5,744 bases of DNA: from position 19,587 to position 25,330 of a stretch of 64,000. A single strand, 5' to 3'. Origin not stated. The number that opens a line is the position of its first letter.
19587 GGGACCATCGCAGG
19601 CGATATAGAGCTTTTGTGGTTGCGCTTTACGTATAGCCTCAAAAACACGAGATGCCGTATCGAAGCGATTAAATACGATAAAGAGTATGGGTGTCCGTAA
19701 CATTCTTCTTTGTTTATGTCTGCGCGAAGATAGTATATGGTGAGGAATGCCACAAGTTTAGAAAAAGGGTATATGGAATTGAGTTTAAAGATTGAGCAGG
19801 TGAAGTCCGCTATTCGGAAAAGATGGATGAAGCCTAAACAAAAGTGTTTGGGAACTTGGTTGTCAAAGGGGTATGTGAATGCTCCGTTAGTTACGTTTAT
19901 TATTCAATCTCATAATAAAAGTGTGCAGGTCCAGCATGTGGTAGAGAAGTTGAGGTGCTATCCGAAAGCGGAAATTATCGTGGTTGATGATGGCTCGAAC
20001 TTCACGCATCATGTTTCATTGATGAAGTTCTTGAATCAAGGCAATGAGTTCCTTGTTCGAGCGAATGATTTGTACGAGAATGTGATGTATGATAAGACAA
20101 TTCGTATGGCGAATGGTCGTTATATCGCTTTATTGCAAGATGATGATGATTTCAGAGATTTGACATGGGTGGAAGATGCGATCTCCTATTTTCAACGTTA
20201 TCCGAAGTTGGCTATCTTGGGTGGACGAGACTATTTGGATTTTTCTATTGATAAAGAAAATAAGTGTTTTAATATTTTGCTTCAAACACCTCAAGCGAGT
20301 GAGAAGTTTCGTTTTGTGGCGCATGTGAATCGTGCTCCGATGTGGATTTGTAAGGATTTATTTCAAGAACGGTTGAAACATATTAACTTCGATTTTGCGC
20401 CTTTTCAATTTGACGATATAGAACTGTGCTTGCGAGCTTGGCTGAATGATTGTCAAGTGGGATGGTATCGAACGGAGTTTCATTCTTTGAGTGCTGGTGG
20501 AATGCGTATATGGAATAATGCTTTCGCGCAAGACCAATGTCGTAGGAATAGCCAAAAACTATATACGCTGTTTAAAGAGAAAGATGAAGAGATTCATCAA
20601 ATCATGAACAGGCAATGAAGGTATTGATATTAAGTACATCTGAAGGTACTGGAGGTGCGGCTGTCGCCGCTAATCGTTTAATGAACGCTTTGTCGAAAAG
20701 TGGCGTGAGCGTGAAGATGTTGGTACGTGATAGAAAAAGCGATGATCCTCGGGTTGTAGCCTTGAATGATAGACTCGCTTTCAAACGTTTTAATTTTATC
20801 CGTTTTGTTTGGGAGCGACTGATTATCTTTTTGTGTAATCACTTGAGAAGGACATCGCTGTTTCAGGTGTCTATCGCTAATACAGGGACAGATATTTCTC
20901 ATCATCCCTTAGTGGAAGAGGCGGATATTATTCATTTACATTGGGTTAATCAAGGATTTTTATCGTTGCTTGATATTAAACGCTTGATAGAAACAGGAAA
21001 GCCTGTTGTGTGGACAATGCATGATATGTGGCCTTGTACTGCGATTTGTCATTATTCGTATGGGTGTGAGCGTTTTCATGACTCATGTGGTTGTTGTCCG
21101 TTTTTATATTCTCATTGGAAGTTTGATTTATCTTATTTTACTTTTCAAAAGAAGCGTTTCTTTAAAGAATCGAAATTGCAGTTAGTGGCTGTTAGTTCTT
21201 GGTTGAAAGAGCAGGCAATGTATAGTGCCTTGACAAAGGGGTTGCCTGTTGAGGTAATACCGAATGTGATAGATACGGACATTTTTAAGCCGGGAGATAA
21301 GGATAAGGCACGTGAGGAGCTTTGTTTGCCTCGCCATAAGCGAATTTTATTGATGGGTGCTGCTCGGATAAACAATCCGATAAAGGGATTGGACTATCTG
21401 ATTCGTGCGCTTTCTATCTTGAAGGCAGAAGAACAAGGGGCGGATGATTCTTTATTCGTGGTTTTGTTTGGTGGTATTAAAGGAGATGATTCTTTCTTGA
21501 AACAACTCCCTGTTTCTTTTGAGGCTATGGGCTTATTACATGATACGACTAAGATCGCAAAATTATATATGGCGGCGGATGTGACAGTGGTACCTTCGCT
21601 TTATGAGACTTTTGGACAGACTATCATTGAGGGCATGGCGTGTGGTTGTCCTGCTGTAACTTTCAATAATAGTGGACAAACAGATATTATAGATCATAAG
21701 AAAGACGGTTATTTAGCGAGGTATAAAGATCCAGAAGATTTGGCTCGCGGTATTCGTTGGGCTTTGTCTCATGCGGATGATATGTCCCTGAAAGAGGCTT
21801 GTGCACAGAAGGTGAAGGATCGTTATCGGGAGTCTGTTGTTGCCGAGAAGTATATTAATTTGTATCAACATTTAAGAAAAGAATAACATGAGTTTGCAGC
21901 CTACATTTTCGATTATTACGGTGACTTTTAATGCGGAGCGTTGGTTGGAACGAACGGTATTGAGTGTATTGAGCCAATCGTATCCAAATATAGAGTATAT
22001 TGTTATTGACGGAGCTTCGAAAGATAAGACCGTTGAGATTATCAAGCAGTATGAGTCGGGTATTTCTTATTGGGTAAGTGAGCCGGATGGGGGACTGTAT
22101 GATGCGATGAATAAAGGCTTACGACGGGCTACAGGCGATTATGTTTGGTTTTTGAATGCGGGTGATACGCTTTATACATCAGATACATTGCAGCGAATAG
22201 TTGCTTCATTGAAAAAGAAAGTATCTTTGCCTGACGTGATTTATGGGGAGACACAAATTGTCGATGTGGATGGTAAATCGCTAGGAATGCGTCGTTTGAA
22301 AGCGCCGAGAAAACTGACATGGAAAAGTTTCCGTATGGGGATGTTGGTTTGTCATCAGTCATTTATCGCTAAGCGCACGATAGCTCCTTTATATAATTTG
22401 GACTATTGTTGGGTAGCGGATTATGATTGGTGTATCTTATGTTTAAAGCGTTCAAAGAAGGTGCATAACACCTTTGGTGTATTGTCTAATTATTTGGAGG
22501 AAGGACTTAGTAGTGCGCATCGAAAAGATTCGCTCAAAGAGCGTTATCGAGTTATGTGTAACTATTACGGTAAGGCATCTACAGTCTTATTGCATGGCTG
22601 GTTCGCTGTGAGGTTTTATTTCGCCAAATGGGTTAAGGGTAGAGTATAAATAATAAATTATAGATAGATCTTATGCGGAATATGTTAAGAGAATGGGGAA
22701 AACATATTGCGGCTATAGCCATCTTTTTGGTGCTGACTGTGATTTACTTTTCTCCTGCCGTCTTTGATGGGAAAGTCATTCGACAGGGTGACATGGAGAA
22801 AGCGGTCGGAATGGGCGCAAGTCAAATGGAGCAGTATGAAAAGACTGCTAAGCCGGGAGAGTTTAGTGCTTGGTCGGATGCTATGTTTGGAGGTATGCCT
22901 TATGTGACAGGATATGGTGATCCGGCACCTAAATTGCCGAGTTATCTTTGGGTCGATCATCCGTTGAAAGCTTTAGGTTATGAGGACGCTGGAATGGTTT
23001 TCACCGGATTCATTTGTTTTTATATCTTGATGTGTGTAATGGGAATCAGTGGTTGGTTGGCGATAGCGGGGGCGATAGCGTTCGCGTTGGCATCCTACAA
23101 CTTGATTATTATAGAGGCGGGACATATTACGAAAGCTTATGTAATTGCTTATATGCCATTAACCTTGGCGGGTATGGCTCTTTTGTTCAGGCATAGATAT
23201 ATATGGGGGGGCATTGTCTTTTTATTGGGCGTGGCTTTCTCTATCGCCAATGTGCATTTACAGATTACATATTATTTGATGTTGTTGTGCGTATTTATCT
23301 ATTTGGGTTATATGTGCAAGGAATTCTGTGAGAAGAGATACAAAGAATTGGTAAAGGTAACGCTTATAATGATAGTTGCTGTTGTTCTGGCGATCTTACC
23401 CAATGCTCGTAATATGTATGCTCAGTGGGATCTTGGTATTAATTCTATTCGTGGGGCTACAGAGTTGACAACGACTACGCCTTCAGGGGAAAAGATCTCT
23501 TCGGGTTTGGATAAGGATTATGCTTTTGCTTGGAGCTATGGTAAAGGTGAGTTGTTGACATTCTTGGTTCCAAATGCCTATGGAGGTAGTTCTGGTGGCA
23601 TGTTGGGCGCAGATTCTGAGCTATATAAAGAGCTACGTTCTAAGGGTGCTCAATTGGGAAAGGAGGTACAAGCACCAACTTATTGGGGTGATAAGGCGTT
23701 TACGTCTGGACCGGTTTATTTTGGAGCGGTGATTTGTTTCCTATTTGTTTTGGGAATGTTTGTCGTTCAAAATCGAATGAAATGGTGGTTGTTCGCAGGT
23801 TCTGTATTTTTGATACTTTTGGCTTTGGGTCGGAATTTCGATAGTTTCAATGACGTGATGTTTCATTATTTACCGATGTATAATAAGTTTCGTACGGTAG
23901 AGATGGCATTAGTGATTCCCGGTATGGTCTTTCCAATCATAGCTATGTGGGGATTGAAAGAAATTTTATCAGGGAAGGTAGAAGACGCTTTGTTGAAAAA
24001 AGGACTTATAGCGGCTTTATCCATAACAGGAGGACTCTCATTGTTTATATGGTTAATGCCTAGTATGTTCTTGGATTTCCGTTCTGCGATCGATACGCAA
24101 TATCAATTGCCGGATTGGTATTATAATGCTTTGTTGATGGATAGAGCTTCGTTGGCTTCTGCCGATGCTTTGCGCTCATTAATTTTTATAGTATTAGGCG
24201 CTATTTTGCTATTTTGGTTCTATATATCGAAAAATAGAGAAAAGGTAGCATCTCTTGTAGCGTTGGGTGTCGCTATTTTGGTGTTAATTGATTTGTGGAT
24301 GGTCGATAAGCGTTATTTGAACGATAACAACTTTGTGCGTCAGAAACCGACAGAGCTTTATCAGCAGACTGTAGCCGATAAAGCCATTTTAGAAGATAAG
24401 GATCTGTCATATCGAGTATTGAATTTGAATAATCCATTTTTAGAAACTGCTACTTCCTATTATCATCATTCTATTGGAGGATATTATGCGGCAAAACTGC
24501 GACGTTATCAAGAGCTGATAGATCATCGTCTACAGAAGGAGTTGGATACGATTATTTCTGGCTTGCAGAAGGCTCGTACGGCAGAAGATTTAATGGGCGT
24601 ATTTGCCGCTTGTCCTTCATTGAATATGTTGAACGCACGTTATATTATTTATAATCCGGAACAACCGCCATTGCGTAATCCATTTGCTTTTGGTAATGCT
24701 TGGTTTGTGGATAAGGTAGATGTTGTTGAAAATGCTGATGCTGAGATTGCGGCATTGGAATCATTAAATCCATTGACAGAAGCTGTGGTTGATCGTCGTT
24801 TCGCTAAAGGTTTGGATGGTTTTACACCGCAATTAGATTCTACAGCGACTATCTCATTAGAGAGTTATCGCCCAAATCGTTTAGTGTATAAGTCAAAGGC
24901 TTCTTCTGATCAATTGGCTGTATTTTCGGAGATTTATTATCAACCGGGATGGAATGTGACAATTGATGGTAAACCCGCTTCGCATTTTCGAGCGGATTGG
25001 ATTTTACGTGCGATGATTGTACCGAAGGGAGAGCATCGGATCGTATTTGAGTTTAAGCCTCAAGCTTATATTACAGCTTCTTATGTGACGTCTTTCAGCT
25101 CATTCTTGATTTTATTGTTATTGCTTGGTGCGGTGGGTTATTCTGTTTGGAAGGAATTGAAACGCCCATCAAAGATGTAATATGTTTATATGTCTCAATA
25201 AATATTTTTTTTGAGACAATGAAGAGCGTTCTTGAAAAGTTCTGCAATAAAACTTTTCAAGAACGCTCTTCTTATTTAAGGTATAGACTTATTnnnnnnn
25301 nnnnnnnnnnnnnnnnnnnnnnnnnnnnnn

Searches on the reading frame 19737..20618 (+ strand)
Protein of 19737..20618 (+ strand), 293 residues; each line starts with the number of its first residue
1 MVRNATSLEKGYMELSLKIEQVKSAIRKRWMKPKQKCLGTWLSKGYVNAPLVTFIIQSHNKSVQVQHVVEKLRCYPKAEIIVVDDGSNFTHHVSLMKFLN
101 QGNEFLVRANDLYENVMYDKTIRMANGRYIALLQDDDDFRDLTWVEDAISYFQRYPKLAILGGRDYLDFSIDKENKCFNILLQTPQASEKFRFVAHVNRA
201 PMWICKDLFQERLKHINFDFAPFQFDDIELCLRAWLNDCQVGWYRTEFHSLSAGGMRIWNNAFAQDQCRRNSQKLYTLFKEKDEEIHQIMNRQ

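Call 57: search_protein_families(library=pfam, proteins=[window:19737-20618:+], max_evalue=0.001)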
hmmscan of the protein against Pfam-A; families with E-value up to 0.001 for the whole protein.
window:19737-20618:+ (293 aa): 1 family
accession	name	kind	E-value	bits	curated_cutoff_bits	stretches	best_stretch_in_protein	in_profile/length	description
PF00535.33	Glycos_transf_2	-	9e-09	35.9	23.3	1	54-176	2-127/168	Glycosyl transferase family 2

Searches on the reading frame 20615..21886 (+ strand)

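Call 57: search_protein_families(library=pfam, proteins=[window:20615-21886:+], max_evalue=0.001)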
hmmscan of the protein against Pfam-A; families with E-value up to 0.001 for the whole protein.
window:20615-21886:+ (423 aa): 6 families
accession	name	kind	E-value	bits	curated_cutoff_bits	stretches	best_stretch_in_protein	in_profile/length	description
PF00534.26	Glycos_transf_1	-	2.6e-24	86.1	26.4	1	230-395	3-164/172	Glycosyl transferases group 1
PF13692.12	Glyco_trans_1_4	-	1.8e-23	83.8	27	1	243-385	3-141/142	Glycosyl transferases group 1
PF13439.12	Glyco_transf_4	-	3.6e-13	50.3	28.5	1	13-222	2-169/170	Glycosyltransferase Family 4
PF20706.3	GT4-conflict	-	3.6e-10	39.8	26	1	225-363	178-324/385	Family 4 Glycosyltransferase in conflict systems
PF13579.12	Glyco_trans_4_4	-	7.2e-06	26.9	29.7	1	13-141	1-107/158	Glycosyl transferase 4-like domain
PF13524.12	Glyco_trans_1_2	-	0.00099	19.5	25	0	313-404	39-133/144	Glycosyl transferase-like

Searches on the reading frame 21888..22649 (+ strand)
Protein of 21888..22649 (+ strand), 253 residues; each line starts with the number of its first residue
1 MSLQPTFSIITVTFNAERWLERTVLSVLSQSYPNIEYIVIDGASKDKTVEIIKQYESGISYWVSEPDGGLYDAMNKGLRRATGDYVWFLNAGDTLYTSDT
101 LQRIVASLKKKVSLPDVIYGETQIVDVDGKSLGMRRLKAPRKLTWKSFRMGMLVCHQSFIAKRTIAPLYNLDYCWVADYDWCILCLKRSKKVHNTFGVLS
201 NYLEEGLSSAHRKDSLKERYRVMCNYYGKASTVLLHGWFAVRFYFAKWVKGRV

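Call 57: search_protein_families(library=pfam, proteins=[window:21888-22649:+], max_evalue=0.001)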
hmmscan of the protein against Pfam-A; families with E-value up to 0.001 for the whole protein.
window:21888-22649:+ (253 aa): 3 families
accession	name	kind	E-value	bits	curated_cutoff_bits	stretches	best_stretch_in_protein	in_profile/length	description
PF00535.33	Glycos_transf_2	-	5.7e-28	98.4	23.3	1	8-159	1-156/168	Glycosyl transferase family 2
PF10111.15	Glyco_tranf_2_2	-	8.3e-10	39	27.3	1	9-106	3-104/276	Glycosyltransferase like family 2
PF13641.12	Glyco_tranf_2_3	-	2.9e-08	34.5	27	1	5-112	1-116/230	Glycosyltransferase like family 2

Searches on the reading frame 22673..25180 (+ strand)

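Call 57: search_protein_families(library=pfam, proteins=[window:22673-25180:+], max_evalue=0.001)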
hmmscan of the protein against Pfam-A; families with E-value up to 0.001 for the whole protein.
window:22673-25180:+ (835 aa): 1 family
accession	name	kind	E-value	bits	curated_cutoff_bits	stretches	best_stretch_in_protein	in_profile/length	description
PF09586.16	YfhO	-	5.9e-07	28.7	28.5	1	727-805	756-834/835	Bacterial membrane protein YfhO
